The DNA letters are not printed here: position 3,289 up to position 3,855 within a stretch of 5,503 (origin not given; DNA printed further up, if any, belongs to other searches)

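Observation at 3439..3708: Free-standing 89-aa membrane protein between VP2 and rep: candidate single-gene lysis protein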

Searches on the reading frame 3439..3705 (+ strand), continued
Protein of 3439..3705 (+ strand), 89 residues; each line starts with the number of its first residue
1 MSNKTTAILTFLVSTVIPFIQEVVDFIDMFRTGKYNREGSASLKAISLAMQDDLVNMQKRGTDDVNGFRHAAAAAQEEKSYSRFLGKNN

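Call 69: find_encoding_contigs(protein=window:3439-3705:+, flank=6000, max_places=4)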
Protein window:3439-3705:+ (89 aa): 23 contigs read that carry it; 4 places shown.
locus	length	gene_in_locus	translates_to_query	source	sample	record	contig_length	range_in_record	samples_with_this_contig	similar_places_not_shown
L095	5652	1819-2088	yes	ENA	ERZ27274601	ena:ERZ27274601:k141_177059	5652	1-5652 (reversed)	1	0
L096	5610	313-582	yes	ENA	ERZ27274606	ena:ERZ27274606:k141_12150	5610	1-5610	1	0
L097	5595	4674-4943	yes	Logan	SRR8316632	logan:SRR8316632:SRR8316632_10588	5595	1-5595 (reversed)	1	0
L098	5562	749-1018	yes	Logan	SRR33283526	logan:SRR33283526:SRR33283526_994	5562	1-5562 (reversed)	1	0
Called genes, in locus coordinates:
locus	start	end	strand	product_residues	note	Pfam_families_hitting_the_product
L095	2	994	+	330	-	?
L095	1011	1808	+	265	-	-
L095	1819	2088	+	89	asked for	-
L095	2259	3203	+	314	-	PF23343:REP_ORF2-G2P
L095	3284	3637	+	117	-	-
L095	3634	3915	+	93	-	PF20577:Phage_ORF5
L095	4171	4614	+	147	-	PF09675:Chlamy_scaf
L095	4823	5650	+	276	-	?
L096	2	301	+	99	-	?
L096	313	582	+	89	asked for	-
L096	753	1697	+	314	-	PF23343:REP_ORF2-G2P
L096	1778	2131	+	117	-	-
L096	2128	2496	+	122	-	PF20577:Phage_ORF5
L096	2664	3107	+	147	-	PF09675:Chlamy_scaf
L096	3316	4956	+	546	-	PF02305:Phage_F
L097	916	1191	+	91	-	PF20577:Phage_ORF5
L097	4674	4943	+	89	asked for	-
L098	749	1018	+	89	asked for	-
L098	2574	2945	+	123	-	PF20577:Phage_ORF5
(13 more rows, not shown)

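Call 71: fold_search(model_id=the predicted structure, library=viral)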
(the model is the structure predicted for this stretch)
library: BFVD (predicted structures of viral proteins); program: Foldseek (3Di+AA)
matches with E <= 10: 382; with E <= 0.001: 0
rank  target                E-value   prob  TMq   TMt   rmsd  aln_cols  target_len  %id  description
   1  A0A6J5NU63            2.0e-01  0.82  0.45  0.06   6.1        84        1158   19  Bacteriophage lambda, GpH, tail tape measure, N-terminal [uncultured Caudovirales phage]
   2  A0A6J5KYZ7            3.5e-01  0.75  0.54  0.46  13.0        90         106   13  Uncharacterized protein [uncultured Caudovirales phage]
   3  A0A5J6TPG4            5.6e-01  0.25  0.36  0.26   8.9        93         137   13  (no name in the UniProt tables at hand)
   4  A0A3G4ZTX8            6.0e-01  0.84  0.60  0.66   4.0        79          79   16  Uncharacterized protein [Edafosvirus sp.]
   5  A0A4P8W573            8.5e-01  0.33  0.38  0.43   6.0        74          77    9  (no name in the UniProt tables at hand)
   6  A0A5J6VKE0            9.7e-01  0.44  0.49  0.54   4.6        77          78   12  Uncharacterized protein [Megaviridae environmental sample]
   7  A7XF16                1.0e+00  0.72  0.59  0.55   6.6        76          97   10  Uncharacterized protein [Escherichia phage Phi1]
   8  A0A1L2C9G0            1.0e+00  0.54  0.47  0.65   4.3        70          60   23  Histone H1 [Pseudomonas phage ZC08]
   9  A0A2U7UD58            1.0e+00  0.38  0.54  0.34  12.5        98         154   11  Uncharacterized protein [Pandoravirus neocaledonia]
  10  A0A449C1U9            1.1e+00  0.54  0.55  0.54   3.7        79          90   15  (no name in the UniProt tables at hand)
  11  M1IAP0                1.1e+00  0.23  0.40  0.32  10.2        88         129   16  (no name in the UniProt tables at hand)
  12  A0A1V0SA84            1.1e+00  0.13  0.30  0.20  12.9        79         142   19  Uncharacterized protein [Catovirus CTV1]
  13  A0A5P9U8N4            1.2e+00  0.30  0.38  0.47   6.1        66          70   15  (no name in the UniProt tables at hand)
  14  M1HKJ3                1.2e+00  0.23  0.33  0.30   8.5        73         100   16  (no name in the UniProt tables at hand)
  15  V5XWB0                1.3e+00  0.85  0.55  0.69   1.7        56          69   11  Uncharacterized protein [Staphylococcus phage S25-3]
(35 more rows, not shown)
